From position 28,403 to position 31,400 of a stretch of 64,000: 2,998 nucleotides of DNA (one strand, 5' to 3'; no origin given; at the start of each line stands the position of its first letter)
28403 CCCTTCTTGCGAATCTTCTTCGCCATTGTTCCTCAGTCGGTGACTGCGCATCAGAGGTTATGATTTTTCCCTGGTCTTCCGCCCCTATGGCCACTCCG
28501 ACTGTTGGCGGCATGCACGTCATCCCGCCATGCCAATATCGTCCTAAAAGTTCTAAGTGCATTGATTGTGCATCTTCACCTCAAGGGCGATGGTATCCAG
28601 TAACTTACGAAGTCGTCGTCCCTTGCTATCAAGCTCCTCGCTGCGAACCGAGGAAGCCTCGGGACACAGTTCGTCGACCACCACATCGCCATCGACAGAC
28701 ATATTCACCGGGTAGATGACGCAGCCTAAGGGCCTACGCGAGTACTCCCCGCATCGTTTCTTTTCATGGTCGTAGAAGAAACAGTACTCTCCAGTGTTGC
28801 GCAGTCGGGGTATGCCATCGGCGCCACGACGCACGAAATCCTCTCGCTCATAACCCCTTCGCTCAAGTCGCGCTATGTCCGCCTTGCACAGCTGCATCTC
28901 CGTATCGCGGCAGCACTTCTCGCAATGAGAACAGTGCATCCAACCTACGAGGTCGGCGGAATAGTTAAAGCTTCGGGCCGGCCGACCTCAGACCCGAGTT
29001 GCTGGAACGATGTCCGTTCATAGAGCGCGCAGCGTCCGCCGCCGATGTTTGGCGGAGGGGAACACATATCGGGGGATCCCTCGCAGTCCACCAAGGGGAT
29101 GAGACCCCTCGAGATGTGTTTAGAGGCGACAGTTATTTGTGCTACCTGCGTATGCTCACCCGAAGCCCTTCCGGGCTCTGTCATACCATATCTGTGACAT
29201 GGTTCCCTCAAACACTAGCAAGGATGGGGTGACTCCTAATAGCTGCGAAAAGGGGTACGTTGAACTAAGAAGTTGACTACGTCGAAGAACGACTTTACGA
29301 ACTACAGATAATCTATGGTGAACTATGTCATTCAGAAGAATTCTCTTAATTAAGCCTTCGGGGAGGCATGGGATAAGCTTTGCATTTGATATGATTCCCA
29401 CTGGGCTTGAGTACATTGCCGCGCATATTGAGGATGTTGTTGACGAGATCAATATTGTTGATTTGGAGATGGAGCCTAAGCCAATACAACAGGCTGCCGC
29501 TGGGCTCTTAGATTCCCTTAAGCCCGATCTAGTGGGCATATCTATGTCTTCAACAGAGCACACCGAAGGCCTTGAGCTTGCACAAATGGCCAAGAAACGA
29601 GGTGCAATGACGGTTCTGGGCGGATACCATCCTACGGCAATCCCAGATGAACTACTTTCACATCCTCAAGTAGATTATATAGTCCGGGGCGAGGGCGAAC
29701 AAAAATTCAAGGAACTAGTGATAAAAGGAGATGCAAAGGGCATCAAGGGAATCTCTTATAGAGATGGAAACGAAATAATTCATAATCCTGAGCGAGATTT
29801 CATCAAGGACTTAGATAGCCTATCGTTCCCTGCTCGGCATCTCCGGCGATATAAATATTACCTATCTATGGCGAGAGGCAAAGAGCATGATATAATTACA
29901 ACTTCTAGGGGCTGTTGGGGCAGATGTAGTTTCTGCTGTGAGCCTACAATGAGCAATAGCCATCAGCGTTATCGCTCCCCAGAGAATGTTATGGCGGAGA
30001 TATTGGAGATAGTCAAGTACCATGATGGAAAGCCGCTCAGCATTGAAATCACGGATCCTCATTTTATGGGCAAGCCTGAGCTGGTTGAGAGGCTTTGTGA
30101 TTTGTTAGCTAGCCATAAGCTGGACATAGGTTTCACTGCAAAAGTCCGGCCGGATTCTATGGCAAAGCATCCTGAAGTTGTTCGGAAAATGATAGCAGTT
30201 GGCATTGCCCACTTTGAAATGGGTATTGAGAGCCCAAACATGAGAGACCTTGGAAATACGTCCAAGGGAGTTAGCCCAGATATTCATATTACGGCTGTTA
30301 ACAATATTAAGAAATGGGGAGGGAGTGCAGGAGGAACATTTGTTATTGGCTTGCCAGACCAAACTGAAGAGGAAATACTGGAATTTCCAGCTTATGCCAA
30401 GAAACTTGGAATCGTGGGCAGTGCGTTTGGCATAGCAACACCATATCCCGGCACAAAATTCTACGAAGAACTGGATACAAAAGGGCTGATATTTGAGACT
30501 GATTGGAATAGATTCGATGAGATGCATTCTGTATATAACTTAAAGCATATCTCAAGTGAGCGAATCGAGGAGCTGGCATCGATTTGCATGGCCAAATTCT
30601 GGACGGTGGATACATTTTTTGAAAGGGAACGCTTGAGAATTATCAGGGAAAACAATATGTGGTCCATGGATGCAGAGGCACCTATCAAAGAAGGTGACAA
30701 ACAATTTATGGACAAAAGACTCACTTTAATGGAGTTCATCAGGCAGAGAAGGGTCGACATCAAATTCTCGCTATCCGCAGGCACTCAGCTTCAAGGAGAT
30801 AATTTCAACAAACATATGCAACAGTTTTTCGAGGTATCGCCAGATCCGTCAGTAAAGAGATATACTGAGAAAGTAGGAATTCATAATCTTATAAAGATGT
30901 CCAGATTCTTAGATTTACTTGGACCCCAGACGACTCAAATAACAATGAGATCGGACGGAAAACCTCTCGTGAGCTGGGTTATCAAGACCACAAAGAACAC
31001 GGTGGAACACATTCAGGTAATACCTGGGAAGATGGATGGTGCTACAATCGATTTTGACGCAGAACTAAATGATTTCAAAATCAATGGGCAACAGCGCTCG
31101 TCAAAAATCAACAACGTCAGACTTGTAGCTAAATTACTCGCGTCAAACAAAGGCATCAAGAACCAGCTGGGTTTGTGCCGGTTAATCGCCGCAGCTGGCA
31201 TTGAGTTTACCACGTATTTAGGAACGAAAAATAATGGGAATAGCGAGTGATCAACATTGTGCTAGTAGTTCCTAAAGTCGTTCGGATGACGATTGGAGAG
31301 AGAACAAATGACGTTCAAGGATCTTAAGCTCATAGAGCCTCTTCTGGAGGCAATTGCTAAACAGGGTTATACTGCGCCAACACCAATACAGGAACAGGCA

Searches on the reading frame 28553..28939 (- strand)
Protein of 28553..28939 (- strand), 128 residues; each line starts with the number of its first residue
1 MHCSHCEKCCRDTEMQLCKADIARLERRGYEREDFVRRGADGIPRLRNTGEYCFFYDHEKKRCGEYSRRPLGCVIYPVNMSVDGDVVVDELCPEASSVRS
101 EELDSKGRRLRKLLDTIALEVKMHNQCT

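Call 42: search_protein_families(library=pfam, proteins=[window:28553-28939:-], max_evalue=0.001)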
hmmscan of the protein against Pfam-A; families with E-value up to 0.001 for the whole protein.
window:28553-28939:- (128 aa): 1 family
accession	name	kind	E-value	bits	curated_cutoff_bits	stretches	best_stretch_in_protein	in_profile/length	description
PF03692.20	CxxCxxCC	-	1.7e-12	48.3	23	1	2-84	1-76/85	Putative zinc- or iron-chelating domain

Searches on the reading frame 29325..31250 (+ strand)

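Call 42: search_protein_families(library=pfam, proteins=[window:29325-31250:+], max_evalue=0.001)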
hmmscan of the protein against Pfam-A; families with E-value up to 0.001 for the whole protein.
window:29325-31250:+ (641 aa): 2 families
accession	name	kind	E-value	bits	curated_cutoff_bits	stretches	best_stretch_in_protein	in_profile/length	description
PF02310.24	B12-binding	-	1.8e-19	70.2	32.1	1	17-131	6-120/121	B12 binding domain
PF04055.27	Radical_SAM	-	1.1e-14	55.4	29.5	1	192-354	2-162/166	Radical SAM superfamily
